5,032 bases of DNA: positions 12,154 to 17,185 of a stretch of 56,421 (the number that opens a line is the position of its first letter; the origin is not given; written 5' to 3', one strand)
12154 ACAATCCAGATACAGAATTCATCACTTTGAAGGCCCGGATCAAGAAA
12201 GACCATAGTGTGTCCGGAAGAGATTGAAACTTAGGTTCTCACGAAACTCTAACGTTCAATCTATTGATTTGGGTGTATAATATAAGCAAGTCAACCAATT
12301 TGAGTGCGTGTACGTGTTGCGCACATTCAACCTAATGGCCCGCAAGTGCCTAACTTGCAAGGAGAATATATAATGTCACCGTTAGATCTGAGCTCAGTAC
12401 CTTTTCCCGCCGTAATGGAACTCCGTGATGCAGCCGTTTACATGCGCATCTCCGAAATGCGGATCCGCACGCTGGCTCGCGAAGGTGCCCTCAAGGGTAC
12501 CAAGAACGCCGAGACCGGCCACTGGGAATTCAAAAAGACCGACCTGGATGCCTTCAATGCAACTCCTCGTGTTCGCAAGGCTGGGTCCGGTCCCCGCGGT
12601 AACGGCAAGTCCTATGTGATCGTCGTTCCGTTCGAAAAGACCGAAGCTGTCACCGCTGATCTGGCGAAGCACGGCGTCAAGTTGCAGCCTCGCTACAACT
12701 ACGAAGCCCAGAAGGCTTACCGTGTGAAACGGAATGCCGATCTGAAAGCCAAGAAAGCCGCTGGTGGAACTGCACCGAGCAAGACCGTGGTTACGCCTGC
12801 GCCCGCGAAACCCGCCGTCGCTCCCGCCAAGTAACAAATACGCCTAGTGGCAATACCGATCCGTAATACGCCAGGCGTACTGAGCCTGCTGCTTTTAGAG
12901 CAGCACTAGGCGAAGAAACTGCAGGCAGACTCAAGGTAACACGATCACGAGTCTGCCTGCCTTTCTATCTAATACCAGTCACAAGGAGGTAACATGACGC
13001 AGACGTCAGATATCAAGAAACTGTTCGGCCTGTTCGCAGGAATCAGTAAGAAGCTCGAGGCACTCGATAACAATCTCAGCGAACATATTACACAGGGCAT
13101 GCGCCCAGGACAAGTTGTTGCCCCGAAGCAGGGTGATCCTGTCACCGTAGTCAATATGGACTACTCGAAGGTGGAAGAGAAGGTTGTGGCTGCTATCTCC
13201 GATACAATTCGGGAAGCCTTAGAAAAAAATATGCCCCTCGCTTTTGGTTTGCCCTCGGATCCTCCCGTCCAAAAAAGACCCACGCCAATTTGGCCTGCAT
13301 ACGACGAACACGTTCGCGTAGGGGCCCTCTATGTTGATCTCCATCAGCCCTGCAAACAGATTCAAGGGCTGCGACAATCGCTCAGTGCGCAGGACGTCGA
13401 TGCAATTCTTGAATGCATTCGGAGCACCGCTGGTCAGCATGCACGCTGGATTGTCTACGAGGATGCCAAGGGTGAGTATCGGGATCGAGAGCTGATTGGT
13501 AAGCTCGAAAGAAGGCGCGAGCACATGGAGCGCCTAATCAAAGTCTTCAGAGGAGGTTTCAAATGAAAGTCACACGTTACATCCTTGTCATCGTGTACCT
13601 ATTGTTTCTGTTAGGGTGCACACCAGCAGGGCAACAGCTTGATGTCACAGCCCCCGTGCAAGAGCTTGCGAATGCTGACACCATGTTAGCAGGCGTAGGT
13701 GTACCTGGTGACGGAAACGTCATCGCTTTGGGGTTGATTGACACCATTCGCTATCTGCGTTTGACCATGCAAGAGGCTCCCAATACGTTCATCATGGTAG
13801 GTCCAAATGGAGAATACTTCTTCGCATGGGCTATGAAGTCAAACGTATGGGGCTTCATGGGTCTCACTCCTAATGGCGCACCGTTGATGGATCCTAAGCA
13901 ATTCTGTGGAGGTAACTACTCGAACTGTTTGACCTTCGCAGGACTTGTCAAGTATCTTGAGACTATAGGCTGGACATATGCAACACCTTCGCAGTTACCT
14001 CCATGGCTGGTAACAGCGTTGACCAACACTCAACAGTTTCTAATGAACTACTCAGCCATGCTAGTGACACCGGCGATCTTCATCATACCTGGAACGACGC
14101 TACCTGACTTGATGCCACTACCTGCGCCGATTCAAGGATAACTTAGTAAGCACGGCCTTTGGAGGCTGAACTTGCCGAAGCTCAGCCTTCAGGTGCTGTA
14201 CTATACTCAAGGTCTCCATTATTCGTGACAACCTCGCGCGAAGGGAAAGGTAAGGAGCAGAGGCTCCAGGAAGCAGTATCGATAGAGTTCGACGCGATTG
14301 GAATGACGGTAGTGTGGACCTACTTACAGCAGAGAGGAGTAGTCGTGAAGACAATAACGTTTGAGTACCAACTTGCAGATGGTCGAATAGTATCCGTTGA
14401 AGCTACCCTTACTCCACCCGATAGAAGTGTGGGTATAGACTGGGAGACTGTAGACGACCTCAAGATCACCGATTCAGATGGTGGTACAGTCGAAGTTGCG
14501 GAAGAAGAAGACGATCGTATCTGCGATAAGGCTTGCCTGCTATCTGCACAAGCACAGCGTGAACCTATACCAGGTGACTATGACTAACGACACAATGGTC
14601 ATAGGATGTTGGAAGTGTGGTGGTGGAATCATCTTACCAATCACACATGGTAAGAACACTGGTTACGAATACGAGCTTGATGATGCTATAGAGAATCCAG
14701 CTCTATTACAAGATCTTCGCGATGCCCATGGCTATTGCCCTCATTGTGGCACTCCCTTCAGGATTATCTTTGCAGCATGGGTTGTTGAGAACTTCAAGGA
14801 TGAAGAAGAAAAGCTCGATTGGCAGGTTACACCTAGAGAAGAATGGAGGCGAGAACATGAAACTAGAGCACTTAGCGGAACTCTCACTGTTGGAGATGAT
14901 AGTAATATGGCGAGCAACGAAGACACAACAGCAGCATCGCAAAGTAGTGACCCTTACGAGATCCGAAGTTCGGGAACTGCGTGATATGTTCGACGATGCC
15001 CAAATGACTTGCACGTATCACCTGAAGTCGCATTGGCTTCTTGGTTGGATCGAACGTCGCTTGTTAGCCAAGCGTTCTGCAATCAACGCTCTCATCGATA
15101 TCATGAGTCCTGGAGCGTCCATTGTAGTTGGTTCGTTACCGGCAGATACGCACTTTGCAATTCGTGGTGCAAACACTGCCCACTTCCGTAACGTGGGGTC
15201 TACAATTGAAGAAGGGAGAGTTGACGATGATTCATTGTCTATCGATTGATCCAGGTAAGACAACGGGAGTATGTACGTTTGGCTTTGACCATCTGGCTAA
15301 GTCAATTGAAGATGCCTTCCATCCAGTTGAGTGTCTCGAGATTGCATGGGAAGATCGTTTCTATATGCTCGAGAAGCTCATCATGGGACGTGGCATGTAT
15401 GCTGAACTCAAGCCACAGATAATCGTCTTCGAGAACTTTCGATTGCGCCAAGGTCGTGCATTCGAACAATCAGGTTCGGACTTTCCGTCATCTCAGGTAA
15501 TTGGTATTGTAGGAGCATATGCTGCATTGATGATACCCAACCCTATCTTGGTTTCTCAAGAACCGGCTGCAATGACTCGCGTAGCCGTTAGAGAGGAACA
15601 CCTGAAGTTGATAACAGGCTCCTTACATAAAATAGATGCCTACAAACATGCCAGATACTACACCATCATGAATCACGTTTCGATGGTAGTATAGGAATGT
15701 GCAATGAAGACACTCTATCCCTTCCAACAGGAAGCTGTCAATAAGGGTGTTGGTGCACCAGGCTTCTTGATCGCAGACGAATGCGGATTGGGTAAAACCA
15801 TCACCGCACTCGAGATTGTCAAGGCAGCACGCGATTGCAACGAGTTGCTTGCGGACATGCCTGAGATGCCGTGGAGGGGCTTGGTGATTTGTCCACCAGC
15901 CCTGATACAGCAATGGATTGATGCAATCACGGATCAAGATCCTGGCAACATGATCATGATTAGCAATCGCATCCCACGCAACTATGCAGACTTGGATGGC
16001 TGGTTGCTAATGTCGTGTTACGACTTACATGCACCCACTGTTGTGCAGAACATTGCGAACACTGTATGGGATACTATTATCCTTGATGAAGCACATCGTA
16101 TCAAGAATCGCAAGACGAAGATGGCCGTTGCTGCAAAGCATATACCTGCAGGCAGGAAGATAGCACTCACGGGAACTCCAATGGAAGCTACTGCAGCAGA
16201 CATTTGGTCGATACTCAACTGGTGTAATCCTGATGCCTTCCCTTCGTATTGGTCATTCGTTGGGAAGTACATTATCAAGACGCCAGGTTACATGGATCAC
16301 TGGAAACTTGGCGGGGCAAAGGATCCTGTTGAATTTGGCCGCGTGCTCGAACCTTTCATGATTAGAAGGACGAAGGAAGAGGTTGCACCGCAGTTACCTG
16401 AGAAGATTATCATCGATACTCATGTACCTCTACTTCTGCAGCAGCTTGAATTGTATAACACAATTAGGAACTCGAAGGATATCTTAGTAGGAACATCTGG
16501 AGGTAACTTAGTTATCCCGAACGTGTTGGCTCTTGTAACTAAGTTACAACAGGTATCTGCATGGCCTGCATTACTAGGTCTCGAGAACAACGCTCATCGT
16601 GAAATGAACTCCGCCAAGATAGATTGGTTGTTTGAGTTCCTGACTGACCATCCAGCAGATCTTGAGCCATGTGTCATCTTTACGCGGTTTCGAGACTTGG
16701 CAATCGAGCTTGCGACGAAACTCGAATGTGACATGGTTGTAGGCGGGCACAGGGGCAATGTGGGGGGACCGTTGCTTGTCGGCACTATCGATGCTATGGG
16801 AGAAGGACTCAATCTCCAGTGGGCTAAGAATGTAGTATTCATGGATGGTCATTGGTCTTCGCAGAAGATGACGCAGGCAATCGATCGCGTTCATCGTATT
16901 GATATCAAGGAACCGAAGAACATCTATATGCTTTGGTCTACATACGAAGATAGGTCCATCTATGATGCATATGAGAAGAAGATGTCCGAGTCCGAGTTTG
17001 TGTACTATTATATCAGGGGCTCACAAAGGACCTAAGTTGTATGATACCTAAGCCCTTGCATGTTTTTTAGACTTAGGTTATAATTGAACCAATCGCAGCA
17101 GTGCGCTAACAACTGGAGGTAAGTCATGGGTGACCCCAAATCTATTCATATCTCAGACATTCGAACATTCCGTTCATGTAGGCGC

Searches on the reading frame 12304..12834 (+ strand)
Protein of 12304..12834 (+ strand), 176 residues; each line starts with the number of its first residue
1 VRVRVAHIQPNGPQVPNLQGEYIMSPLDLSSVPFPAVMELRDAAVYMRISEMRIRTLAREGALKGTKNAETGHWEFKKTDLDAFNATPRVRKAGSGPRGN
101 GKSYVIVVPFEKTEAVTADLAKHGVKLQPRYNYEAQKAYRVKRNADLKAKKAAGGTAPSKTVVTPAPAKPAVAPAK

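Call 37: search_protein_families(library=pfam, proteins=[window:12304-12834:+], max_evalue=0.001)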
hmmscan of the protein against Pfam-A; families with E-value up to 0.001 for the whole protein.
window:12304-12834:+ (176 aa): 1 family
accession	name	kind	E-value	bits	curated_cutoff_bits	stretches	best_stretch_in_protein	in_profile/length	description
PF12728.13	HTH_17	-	0.00016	22.3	27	1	40-84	4-46/51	Helix-turn-helix domain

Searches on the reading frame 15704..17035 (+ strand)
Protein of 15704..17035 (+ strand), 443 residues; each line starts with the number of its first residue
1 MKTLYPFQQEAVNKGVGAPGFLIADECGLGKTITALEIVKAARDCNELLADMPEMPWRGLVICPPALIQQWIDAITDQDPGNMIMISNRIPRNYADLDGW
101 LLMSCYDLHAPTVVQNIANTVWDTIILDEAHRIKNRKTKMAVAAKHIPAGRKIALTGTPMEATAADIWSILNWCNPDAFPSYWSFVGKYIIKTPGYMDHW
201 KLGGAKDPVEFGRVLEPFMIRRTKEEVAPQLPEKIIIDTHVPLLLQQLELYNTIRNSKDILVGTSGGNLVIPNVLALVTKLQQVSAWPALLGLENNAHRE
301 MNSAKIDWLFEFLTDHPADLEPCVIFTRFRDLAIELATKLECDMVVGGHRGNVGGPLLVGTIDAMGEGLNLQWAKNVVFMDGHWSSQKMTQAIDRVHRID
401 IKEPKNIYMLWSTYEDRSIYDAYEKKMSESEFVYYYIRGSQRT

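Call 37: search_protein_families(library=pfam, proteins=[window:15704-17035:+], max_evalue=0.001)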
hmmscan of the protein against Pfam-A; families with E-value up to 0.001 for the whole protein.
window:15704-17035:+ (443 aa): 4 families
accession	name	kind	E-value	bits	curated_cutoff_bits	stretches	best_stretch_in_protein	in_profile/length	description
PF00176.29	SNF2-rel_dom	-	8.2e-36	124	24.9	1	19-286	18-286/290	SNF2-related domain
PF04851.21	ResIII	-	4.6e-09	36.8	22.5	1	3-160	3-163/164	Type III restriction enzyme, res subunit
PF00271.37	Helicase_C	-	4.4e-07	30.6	23.5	1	361-399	71-109/110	Helicase conserved C-terminal domain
PF18766.7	SWI2_SNF2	-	0.00046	20.3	26.7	1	124-164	121-160/221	SWI2/SNF2 ATPase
